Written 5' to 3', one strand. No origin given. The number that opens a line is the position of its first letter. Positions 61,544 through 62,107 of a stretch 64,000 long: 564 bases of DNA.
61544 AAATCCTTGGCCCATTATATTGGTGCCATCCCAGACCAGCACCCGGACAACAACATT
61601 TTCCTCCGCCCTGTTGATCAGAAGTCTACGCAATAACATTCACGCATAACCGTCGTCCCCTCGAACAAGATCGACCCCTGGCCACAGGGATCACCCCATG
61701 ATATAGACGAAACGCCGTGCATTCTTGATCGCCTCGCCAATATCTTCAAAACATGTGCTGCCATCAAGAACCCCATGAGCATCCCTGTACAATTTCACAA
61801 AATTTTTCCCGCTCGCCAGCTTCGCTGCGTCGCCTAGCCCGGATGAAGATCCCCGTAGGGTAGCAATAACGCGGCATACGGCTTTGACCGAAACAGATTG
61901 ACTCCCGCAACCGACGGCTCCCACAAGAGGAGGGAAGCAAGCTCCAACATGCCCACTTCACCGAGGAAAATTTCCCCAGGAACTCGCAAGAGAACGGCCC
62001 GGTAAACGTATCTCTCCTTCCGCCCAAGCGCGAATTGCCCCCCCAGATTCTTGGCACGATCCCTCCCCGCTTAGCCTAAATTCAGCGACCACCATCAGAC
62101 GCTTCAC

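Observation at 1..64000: Window-wide gene decay: about half the sequence is gene remnants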

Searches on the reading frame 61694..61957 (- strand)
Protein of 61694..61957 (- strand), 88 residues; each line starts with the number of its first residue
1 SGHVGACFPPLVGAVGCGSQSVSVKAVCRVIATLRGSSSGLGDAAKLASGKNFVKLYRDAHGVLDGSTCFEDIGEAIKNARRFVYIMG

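Call 49: search_protein_families(library=ncbifam, max_evalue=1, proteins=[window:61694-61957:-])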
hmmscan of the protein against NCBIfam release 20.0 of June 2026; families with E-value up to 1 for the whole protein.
window:61694-61957:- (88 aa): 0 families

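Call 53: search_protein_families(library=padloc, max_evalue=0.1, proteins=[window:61694-61957:-])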
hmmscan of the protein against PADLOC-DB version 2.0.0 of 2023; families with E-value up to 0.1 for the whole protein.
window:61694-61957:- (88 aa): 1 family
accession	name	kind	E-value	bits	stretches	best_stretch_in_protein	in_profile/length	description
PDLC03571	REase_II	-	0.013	12.6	1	12-83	148-218/355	Type II restriction enzyme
